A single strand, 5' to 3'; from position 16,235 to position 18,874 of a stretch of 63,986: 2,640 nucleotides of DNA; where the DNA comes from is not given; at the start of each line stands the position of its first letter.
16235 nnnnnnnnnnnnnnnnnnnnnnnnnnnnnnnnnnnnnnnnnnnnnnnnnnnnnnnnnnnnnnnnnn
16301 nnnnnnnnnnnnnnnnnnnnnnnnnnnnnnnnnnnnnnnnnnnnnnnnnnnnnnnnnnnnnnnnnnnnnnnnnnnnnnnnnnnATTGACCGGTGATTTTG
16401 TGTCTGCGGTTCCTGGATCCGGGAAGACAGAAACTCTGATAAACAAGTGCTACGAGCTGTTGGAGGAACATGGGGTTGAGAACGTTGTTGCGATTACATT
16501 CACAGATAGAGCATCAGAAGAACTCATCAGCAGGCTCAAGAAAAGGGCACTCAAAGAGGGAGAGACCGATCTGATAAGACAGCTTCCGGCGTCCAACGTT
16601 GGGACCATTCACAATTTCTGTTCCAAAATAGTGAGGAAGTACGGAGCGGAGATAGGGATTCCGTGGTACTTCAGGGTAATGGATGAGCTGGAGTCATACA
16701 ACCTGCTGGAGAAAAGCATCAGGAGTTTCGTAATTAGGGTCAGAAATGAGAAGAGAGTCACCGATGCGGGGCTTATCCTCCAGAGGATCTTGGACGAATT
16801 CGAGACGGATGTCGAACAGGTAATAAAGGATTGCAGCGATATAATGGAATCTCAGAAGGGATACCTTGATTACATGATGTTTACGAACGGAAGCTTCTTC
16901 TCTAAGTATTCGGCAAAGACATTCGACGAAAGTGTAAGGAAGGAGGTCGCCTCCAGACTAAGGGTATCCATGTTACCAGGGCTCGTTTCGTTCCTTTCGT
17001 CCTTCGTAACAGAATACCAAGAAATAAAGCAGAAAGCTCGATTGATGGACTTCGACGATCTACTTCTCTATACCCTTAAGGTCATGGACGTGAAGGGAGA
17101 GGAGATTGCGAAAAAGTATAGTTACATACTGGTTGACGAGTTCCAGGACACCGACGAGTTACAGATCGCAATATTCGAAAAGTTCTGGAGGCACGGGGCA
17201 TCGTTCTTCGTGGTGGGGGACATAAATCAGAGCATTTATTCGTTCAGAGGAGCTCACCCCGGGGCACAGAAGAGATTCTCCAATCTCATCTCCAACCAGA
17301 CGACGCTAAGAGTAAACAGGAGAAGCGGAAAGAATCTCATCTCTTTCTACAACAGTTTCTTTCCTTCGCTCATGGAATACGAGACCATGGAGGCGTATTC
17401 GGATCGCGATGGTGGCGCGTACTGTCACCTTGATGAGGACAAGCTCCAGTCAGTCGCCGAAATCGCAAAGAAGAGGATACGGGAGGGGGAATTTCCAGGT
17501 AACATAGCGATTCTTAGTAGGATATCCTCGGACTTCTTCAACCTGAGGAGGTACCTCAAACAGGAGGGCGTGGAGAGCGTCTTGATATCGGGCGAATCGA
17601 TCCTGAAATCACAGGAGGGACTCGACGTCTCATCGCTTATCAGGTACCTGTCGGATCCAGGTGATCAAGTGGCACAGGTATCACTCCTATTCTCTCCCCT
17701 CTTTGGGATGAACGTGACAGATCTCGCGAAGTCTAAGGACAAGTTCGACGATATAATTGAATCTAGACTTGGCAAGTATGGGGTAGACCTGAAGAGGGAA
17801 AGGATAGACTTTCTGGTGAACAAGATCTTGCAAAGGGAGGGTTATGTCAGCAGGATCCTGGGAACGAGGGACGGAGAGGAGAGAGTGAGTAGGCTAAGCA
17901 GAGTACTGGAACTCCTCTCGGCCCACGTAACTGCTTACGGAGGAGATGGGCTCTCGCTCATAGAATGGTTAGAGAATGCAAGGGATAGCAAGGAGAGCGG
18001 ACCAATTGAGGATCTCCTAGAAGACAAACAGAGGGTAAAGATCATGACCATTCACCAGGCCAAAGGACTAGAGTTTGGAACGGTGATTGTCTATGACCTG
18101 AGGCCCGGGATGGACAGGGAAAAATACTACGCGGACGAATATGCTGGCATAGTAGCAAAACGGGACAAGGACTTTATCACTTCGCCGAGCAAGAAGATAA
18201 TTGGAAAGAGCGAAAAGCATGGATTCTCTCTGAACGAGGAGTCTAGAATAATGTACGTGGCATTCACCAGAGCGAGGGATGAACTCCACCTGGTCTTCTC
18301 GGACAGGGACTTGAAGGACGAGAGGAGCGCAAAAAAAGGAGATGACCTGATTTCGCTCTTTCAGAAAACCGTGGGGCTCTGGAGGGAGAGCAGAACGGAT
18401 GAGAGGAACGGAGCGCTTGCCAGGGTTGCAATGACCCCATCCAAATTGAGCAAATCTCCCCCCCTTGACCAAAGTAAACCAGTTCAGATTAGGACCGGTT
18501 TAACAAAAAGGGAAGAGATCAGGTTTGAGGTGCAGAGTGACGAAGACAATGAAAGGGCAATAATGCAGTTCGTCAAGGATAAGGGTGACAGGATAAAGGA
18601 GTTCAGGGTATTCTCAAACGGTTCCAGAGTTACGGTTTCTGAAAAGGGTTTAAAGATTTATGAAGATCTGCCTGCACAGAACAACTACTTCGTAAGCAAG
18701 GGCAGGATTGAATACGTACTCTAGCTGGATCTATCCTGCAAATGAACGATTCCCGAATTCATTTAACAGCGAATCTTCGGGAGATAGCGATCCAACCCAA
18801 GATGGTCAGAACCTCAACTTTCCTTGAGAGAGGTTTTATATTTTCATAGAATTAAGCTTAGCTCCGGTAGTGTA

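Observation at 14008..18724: AddAB-like two-gene module in an archaeon: Fe-S PD-(D/E)XK nuclease protein plus nuclease-less UvrD-type helicase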

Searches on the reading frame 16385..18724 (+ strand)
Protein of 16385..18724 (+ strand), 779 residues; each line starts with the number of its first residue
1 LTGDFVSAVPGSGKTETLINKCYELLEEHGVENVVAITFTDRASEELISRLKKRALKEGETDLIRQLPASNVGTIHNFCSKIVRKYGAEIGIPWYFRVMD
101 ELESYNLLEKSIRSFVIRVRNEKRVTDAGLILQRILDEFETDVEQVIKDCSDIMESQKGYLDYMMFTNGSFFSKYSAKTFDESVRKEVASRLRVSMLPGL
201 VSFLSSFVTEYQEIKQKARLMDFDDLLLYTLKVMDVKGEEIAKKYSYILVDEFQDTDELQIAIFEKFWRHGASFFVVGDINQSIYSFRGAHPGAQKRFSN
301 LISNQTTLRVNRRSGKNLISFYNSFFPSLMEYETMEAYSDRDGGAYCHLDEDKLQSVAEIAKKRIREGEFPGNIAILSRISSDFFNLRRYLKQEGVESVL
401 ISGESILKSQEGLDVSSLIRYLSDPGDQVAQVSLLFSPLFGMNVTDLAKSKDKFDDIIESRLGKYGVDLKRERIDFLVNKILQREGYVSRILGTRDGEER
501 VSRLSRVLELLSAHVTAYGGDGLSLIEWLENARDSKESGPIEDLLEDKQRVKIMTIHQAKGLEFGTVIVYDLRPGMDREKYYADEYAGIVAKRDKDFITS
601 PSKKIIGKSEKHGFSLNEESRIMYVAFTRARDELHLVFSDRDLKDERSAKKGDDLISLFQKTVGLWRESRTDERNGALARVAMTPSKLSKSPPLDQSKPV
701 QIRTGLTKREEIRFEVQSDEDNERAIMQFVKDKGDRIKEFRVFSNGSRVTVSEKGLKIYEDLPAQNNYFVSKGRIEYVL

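Call 4: search_protein_families(library=pfam, proteins=[window:16385-18724:+], max_evalue=0.01)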
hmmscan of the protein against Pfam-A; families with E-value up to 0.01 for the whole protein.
window:16385-18724:+ (779 aa): 7 families
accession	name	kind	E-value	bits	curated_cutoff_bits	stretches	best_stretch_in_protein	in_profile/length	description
PF00580.27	UvrD-helicase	-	1.1e-50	173.3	23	1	5-299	17-267/271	UvrD/REP helicase N-terminal domain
PF13361.12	UvrD_C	-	2.2e-23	83.7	25.6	2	544-638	280-347/350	UvrD-like helicase C-terminal domain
PF13245.12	AAA_19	-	2e-18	67.3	25.1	1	6-288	16-134/134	AAA domain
PF13538.12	UvrD_C_2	-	2.3e-08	34.2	27.4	1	553-571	4-22/52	UvrD-like helicase C-terminal domain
PF01443.25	Viral_helicase1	-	2.9e-06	27.7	21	0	6-41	3-36/228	Viral superfamily 1 RNA helicase core domain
PF13604.12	AAA_30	-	0.00028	21.1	27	0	5-50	22-65/191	AAA domain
PF13087.12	AAA_12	-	0.0036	17.3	27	0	546-637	134-191/195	AAA domain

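Call 5: search_protein_families(library=ncbifam, proteins=[window:16385-18724:+], max_evalue=0.01)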
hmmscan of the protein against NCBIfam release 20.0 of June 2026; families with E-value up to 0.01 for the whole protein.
window:16385-18724:+ (779 aa): 16 families
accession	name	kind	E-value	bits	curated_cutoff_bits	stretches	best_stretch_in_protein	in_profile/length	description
TIGR00609.1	recB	equivalog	1.3e-62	212.4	696.05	3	371-646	544-823/1175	exodeoxyribonuclease V subunit beta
TIGR02785.1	addA_Gpos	equivalog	1.3e-51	175.6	707.65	3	195-336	332-490/1234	helicase-exonuclease AddAB subunit AddA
TIGR01073.1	pcrA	equivalog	2.6e-50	171.5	911.2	3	204-442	166-415/725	DNA helicase PcrA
NF010485.0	PRK13909.1-2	equivalog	1.9e-46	158.7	650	1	148-637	223-702/909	RecB-like helicase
NF008743.0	PRK11773.1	equivalog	2.4e-39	135.3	965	3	206-433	172-409/720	DNA helicase II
TIGR01075.1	uvrD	equivalog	3.6e-39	134.6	1144.45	3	208-442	169-413/715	DNA helicase II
TIGR01074.1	rep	equivalog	1.1e-37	129.7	951.45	2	207-449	166-419/668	DNA helicase Rep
TIGR02784.1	addA_alphas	equivalog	8e-36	123.8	860.75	3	200-306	340-463/1138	double-strand break repair helicase AddA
NF008128.0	PRK10876.1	equivalog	1.2e-29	102.6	1697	2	212-327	340-462/1181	exodeoxyribonuclease V subunit beta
NF010487.0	PRK13909.1-4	equivalog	3.8e-29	101.5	759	2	154-409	233-513/924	RecB-like helicase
NF008172.0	PRK10919.1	equivalog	1.2e-22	79.9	1168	2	210-432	170-403/673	DNA helicase Rep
NF008276.0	PRK11054.1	equivalog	8.1e-20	70.9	543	2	6-358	214-550/684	DNA helicase IV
NF041464.1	HelD_BACSU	equivalog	1.1e-11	43.4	419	1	218-404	520-705/779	RNA polymerase recycling motor HelD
NF010484.0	PRK13909.1-1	equivalog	6.7e-10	37.4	1074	2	243-328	343-437/945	RecB-like helicase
NF041254.1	motor_HelR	exception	0.00011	20.7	750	0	212-317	486-590/706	RNA polymerase recycling motor ATPase HelR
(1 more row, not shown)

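Call 6: search_protein_families(library=padloc, proteins=[window:16385-18724:+], max_evalue=0.01)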
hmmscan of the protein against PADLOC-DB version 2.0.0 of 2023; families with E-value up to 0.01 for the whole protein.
window:16385-18724:+ (779 aa): 55 families (the best 25 are shown)
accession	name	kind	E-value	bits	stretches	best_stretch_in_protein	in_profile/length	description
PDLC00127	GajB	-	7.7e-51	171.3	3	206-394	160-360/594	UrvD helicase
PDLC00117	GajB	-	1.8e-50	170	4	204-410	175-389/604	UrvD helicase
PDLC00132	GajB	-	1e-43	148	2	207-572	174-562/625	UrvD helicase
PDLC03802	RTasHel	-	5.6e-43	145.7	2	6-381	23-324/675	DRT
PDLC00130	GajB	-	2.9e-41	139.4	2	206-397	164-362/589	UrvD helicase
PDLC00119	GajB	-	4.9e-39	132.7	2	6-328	20-302/565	UrvD helicase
PDLC00123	GajB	-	1.2e-37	127.8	3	226-332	158-265/540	UrvD helicase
PDLC00122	GajB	-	2.3e-35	120.5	3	229-420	147-336/502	UrvD helicase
PDLC00103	GajB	-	3.9e-35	119.9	1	6-650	33-592/612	UrvD helicase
PDLC00114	GajB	-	6.8e-35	118.7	2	205-326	173-299/635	UrvD helicase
PDLC00107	GajB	-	8e-33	111.9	3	202-314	170-286/587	UrvD helicase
PDLC00133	GajB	-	3.9e-31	106.4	2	209-394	165-361/382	UrvD helicase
PDLC00129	GajB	-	2.5e-30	103.6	1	5-324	29-307/594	UrvD helicase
PDLC00138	GajB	-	1.2e-25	88.3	2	238-366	214-342/581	UrvD helicase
PDLC00112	GajB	-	7.9e-24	82.2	2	238-321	205-290/581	UrvD helicase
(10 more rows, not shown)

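Call 8: search_solved_structures(query=window:16385-18724:+, max_evalue=0.001)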
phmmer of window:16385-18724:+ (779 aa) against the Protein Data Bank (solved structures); distinct sequences matched with E-value up to 0.001: 24.
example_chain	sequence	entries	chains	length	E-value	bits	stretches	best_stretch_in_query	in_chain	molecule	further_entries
3u44_A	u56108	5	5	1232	2.6e-27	98.8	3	462-645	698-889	ATP-dependent helicase/nuclease subunit A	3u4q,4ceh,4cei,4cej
1pjr_A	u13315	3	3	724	3.7e-25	91.7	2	204-447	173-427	PCRA | ATP-DEPENDENT HELICASE PCRA | HELICASE PCRA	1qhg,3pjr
3lfu_A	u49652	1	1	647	8e-24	87.3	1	210-443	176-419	DNA helicase II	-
2is1_A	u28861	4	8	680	2.7e-23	85.5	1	210-443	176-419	DNA helicase II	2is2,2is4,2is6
1w36_B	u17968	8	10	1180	3.7e-23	85.1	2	373-655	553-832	EXODEOXYRIBONUCLEASE V BETA CHAIN | RecBCD enzyme subunit RecB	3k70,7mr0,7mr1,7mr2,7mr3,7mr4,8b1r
8b1t_B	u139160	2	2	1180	3.7e-23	85.1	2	373-655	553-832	RecBCD enzyme subunit RecB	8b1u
5mbv_B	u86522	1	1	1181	3.7e-23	85.1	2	373-655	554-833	RecBCD enzyme subunit RecB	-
6sjb_B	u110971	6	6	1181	3.7e-23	85.1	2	373-655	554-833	RecBCD enzyme subunit RecB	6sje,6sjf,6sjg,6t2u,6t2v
5ld2_B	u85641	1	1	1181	3.7e-23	85.1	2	373-655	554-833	RecBCD enzyme subunit RecB,RecBCD enzyme subunit RecB,RecBCD enzyme subunit RecB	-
9dci_A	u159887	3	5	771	2.1e-22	82.6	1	203-442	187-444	ATP-dependent DNA helicase UvrD1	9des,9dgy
4c2u_A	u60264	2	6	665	3e-21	78.8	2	199-449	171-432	DNA HELICASE II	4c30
2pjr_A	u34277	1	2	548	4.7e-21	78.1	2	204-447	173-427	PROTEIN (HELICASE PCRA)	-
4c2t_A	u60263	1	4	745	5.6e-21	77.9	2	199-449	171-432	DNA HELICASE II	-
1uaa_A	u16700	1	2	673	6.7e-20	74.3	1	217-439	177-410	PROTEIN (ATP-DEPENDENT DNA HELICASE REP.)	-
6ppu_B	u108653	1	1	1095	9.5e-15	57.3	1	236-465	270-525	UvrD/REP helicase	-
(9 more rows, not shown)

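Call 19: find_homologous_proteins(query=window:16385-18724:+, max_evalue=1e-10)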
Query window:16385-18724:+ (779 aa): 6919 proteins with E <= 1e-10 among 8000 candidates; the best 120 are listed.
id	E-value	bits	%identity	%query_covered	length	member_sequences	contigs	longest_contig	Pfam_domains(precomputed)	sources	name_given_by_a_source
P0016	0.0e+0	1559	91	99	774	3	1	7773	PF13538.13,PF01443.25,PF13361.13,PF13245.13,PF00580.28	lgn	-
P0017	0.0e+0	1293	71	100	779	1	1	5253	PF13538.13,PF01443.25,PF13361.13,PF13245.13,PF00580.28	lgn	-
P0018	0.0e+0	1292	73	100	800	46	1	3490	PF13538.13,PF01443.25,PF13361.13,PF13245.13,PF00580.28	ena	-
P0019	0.0e+0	1291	72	100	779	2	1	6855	PF13538.13,PF01443.25,PF13361.13,PF13245.13,PF00580.28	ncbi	ncbi:MAG: UvrD-helicase domain-containing protein [Thermoplasmata archaeon]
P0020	0.0e+0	1290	71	100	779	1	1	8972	PF13538.13,PF01443.25,PF13361.13,PF13245.13,PF00580.28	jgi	jgi:DNA helicase-2/ATP-dependent DNA helicase PcrA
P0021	0.0e+0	1285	72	100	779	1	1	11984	PF13538.13,PF01443.25,PF13361.13,PF13245.13,PF00580.28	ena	-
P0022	0.0e+0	1283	72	100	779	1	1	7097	PF13538.13,PF01443.25,PF13361.13,PF13245.13,PF00580.28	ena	-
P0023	0.0e+0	1279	72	100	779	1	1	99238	PF13538.13,PF01443.25,PF13361.13,PF13245.13,PF00580.28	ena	-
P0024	0.0e+0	1273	71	99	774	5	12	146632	PF13538.13,PF01443.25,PF13361.13,PF13245.13,PF00580.28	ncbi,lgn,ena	-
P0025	0.0e+0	1266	70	100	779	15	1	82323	PF13538.13,PF13087.13,PF01443.25,PF13361.13,PF13245.13,PF00580.28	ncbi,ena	-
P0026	0.0e+0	1265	70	100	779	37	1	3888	PF13538.13,PF01443.25,PF13604.13,PF13361.13,PF13245.13,PF00580.28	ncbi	-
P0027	0.0e+0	1265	71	100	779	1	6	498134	PF13538.13,PF01443.25,PF13361.13,PF13245.13,PF00580.28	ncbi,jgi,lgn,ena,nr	ncbi:MAG: ATP-dependent helicase [Candidatus Thermoplasmatota archaeon]|jgi:superfamily I DNA/RNA he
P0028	0.0e+0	1264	70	100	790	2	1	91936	PF13538.13,PF01443.25,PF13361.13,PF13245.13,PF00580.28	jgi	jgi:DNA helicase-2/ATP-dependent DNA helicase PcrA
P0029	0.0e+0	1254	69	100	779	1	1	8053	PF13538.13,PF13087.13,PF01443.25,PF13361.13,PF13245.13,PF00580.28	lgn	-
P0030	0.0e+0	1219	69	100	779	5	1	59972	PF13538.13,PF01443.25,PF13604.13,PF13361.13,PF13245.13,PF00580.28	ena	-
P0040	0.0e+0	1012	56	100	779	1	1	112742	PF13538.13,PF01443.25,PF13361.13,PF13245.13,PF00580.28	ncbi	ncbi:MAG: ATP-dependent helicase [Thermoplasmatales archaeon]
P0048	2.2e-213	729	45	100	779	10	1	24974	PF13538.13,PF01443.25,PF13361.13,PF13245.13,PF00580.28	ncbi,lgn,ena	-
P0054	3.7e-47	179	31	56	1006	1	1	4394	PF13538.13,PF13361.13,PF13245.13,PF00580.28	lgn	-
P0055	1.0e-44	171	29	62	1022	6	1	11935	PF13538.13,PF12705.14,PF13361.13,PF13245.13,PF00580.28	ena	-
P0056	4.9e-44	169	31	55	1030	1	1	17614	PF13538.13,PF01443.25,PF13361.13,PF13245.13,PF00580.28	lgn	-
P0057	2.8e-43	167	28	62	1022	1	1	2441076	PF13538.13,PF01443.25,PF13361.13,PF13245.13,PF00580.28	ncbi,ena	-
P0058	4.3e-43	166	32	55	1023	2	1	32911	PF13538.13,PF12705.14,PF01443.25,PF13361.13,PF13245.13,PF00580.28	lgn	-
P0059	6.3e-43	165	27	82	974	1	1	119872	PF13538.13,PF12705.14,PF13361.13,PF13245.13,PF00580.28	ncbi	-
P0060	4.7e-42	163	29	51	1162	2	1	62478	PF13538.13,PF12705.14,PF13361.13,PF13245.13,PF00580.28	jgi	jgi:ATP-dependent helicase/nuclease subunit A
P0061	4.7e-42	163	26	81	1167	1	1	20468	PF13538.13,PF13087.13,PF00270.36,PF12705.14,PF13361.13,PF13245.13,PF00580.28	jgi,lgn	jgi:ATP-dependent exoDNAse (exonuclease V) beta subunit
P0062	3.6e-41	160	28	56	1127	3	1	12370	PF13538.13,PF12705.14,PF13361.13,PF13245.13,PF00580.28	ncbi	-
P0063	6.5e-41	159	29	56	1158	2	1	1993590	PF13538.13,PF12705.14,PF13361.13,PF13245.13,PF00580.28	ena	-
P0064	6.6e-41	159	29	51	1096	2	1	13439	PF13538.13,PF12705.14,PF13361.13,PF13245.13,PF00580.28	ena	-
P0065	6.6e-41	159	29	54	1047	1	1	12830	PF13538.13,PF13361.13,PF13245.13,PF00580.28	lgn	-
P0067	1.4e-40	158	26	56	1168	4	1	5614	PF13538.13,PF12705.14,PF13361.13,PF13245.13,PF00580.28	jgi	jgi:ATP-dependent helicase/nuclease subunit A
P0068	2.4e-40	157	25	59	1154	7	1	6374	PF13538.13,PF13087.13,PF12705.14,PF13361.13,PF13245.13,PF00580.28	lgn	-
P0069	2.5e-40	157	29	54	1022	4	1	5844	PF13538.13,PF13361.13,PF13245.13,PF00580.28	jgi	-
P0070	3.8e-40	156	28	59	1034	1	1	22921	PF13538.13,PF12705.14,PF13361.13,PF13245.13,PF00580.28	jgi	jgi:ATP-dependent helicase/nuclease subunit A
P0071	3.9e-40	156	26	73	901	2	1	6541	PF13538.13,PF13087.13,PF12705.14,PF01443.25,PF13361.13,PF13245.13,PF00580.28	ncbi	-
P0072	4.1e-40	156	29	56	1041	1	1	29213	PF13538.13,PF12705.14,PF01443.25,PF13361.13,PF13245.13,PF00580.28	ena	-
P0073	5.0e-40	156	26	57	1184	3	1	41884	PF13538.13,PF12705.14,PF01443.25,PF13361.13,PF13245.13,PF00580.28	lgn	-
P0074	8.3e-40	155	26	81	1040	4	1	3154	PF13538.13,PF12705.14,PF01443.25,PF13361.13,PF13245.13,PF00580.28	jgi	jgi:ATP-dependent helicase/nuclease subunit A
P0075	1.2e-39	155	26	81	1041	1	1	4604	PF13538.13,PF12705.14,PF01443.25,PF13361.13,PF13245.13,PF00580.28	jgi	jgi:ATP-dependent exoDNAse (exonuclease V) beta subunit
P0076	2.2e-39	154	26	61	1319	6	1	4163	PF13538.13,PF12705.14,PF13361.13,PF13245.13,PF00580.28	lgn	-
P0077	2.5e-39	153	26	58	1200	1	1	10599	PF13538.13,PF12705.14,PF13361.13,PF13245.13,PF00580.28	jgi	jgi:ATP-dependent exoDNAse (exonuclease V) beta subunit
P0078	5.1e-39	152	27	57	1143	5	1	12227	PF13538.13,PF12705.14,PF13361.13,PF13245.13,PF00580.28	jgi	jgi:ATP-dependent exoDNAse (exonuclease V) beta subunit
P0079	1.6e-38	151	26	82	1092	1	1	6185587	PF13538.13,PF12705.14,PF13361.13,PF13245.13,PF00580.28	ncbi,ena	-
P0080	1.6e-38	151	27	56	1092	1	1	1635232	PF13538.13,PF12705.14,PF13361.13,PF13245.13,PF00580.28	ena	-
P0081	2.6e-38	150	25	63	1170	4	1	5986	PF13538.13,PF12705.14,PF13361.13,PF13245.13,PF00580.28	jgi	jgi:ATP-dependent helicase/nuclease subunit A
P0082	2.8e-38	150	25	56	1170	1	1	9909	PF13538.13,PF12705.14,PF13361.13,PF13245.13,PF00580.28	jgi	jgi:ATP-dependent helicase/nuclease subunit A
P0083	3.3e-38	150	29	56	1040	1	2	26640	PF13538.13,PF12705.14,PF13361.13,PF13245.13,PF00580.28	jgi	jgi:ATP-dependent helicase/nuclease subunit A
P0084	5.2e-38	149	27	80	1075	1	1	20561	PF13538.13,PF12705.14,PF13361.13,PF13245.13,PF00580.28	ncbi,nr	ncbi:MAG: UvrD-helicase domain-containing protein [Caloramator sp.]|nr:UvrD-helicase domain-containi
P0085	6.2e-38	149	26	81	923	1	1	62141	PF13538.13,PF12705.14,PF13361.13,PF13245.13,PF00580.28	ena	-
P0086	1.2e-37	148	25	81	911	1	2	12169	PF13538.13,PF12705.14,PF01443.25,PF13361.13,PF13245.13,PF00580.28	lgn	-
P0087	2.1e-37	147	26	54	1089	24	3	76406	PF13538.13,PF12705.14,PF13604.13,PF13361.13,PF13245.13,PF00580.28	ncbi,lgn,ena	-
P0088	2.7e-37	147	27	56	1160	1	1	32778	PF13538.13,PF13087.13,PF12705.14,PF13361.13,PF13245.13,PF00580.28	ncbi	-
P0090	5.0e-37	146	27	56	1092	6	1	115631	PF13538.13,PF12705.14,PF13361.13,PF13245.13,PF00580.28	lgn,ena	-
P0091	5.4e-37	146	26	81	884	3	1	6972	PF13538.13,PF12705.14,PF01443.25,PF13361.13,PF13245.13,PF00580.28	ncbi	-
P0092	7.9e-37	145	-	-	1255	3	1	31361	PF13538.13,PF12705.14,PF13361.13,PF13245.13,PF00580.28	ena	-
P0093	1.0e-36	145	26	56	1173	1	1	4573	PF13538.13,PF12705.14,PF13361.13,PF13245.13,PF00580.28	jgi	jgi:ATP-dependent helicase/nuclease subunit A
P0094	1.7e-36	144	25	81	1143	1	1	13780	PF13538.13,PF12705.14,PF01443.25,PF13361.13,PF13245.13,PF00580.28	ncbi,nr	ncbi:MAG: family ATPase [Solirubrobacterales bacterium]|nr:family ATPase [Solirubrobacterales bacter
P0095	1.9e-36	144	26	60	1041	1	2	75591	PF13538.13,PF12705.14,PF13361.13,PF13245.13,PF00580.28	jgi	jgi:ATP-dependent helicase/nuclease subunit A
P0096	2.4e-36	144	-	-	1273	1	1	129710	PF13538.13,PF12705.14,PF13361.13,PF13245.13,PF00580.28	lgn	-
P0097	2.6e-36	144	-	-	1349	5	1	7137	PF13538.13,PF12705.14,PF13604.13,PF13361.13,PF13245.13,PF00580.28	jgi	jgi:ATP-dependent helicase/nuclease subunit A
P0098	3.3e-36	143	25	81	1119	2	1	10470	PF13538.13,PF12705.14,PF13361.13,PF13245.13,PF00580.28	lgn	-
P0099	3.4e-36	143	27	56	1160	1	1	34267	PF13538.13,PF12705.14,PF13361.13,PF13245.13,PF00580.28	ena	-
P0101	3.8e-36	143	27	82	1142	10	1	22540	PF13538.13,PF12705.14,PF13361.13,PF13245.13,PF00580.28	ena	-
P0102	8.6e-36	142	-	-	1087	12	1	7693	PF13538.13,PF12705.14,PF13604.13,PF13361.13,PF13245.13,PF00580.28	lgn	-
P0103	1.0e-35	142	-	-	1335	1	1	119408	PF13538.13,PF12705.14,PF13604.13,PF13361.13,PF13245.13,PF00580.28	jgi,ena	-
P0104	1.2e-35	141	-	-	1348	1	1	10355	PF13538.13,PF12705.14,PF13361.13,PF13245.13,PF00580.28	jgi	jgi:ATP-dependent helicase/nuclease subunit A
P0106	1.5e-35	141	25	81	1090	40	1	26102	PF13538.13,PF12705.14,PF13361.13,PF13245.13,PF00580.28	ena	-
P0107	1.7e-35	141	28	56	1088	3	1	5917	PF13538.13,PF12705.14,PF01443.25,PF13604.13,PF13361.13,PF13245.13,PF00580.28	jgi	-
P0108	2.0e-35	141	27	57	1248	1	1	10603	PF13538.13,PF12705.14,PF13361.13,PF13245.13,PF00580.28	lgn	-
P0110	3.2e-35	140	27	56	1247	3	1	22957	PF13538.13,PF12705.14,PF01443.25,PF13361.13,PF13245.13,PF00580.28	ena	-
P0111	3.5e-35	140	27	57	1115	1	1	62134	PF13538.13,PF12705.14,PF13361.13,PF13245.13,PF00580.28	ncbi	-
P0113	3.5e-35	140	27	56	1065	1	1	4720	PF13538.13,PF13086.13,PF12705.14,PF01443.25,PF13361.13,PF13245.13,PF00580.28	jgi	jgi:ATP-dependent exoDNAse (exonuclease V) beta subunit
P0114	3.7e-35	140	25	56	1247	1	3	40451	PF13538.13,PF12705.14,PF13361.13,PF13245.13,PF00580.28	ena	-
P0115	3.9e-35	140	28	65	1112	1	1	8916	PF13538.13,PF12705.14,PF13361.13,PF13245.13,PF00580.28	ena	-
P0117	4.5e-35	139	-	-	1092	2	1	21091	PF13538.13,PF12705.14,PF13361.13,PF13245.13,PF00580.28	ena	-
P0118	5.4e-35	139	-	-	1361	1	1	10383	PF13538.13,PF12705.14,PF13604.13,PF13361.13,PF13245.13,PF00580.28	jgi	jgi:ATP-dependent helicase/nuclease subunit A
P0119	6.8e-35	139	26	59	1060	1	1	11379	PF13538.13,PF12705.14,PF13361.13,PF13245.13,PF00580.28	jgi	jgi:ATP-dependent exoDNAse (exonuclease V) beta subunit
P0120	6.8e-35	139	27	55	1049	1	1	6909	PF13538.13,PF12705.14,PF13604.13,PF13361.13,PF13245.13,PF00580.28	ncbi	-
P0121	7.3e-35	139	25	84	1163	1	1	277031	PF13538.13,PF12705.14,PF13361.13,PF13245.13,PF00580.28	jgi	jgi:ATP-dependent helicase/nuclease subunit A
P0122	7.4e-35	139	27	55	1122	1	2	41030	PF13538.13,PF12705.14,PF13604.13,PF13361.13,PF13245.13,PF00580.28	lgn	-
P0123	7.4e-35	139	25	72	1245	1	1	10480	PF13538.13,PF12705.14,PF13604.13,PF13361.13,PF13245.13,PF00580.28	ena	-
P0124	8.1e-35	139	28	56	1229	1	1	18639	PF13538.13,PF12705.14,PF13361.13,PF13245.13,PF00580.28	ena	-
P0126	9.5e-35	138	26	58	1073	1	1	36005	PF13538.13,PF12705.14,PF13361.13,PF13245.13,PF00580.28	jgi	-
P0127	1.0e-34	138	27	58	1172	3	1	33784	PF13538.13,PF12705.14,PF13361.13,PF13245.13,PF00580.28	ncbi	-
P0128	1.1e-34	138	26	81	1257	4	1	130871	PF13538.13,PF12705.14,PF13361.13,PF13245.13,PF00580.28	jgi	-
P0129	1.2e-34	138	-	-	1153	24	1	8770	PF13538.13,PF12705.14,PF13361.13,PF13245.13,PF00580.28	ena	-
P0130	1.2e-34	138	27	58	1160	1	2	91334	PF13538.13,PF12705.14,PF13361.13,PF13245.13,PF00580.28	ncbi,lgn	-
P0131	1.3e-34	138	27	53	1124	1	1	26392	PF13538.13,PF12705.14,PF13604.13,PF13361.13,PF13245.13,PF00580.28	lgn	-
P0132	1.4e-34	138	25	62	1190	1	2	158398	PF13538.13,PF12705.14,PF13361.13,PF13245.13,PF10926.15,PF00580.28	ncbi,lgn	-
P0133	1.4e-34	138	26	56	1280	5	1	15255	PF13538.13,PF12705.14,PF13361.13,PF13245.13,PF00580.28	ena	-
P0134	1.5e-34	138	23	60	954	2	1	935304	PF13538.13,PF13361.13,PF13245.13,PF00580.28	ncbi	-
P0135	1.8e-34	137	26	55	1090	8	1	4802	PF13538.13,PF12705.14,PF01443.25,PF13361.13,PF13245.13,PF00580.28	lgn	-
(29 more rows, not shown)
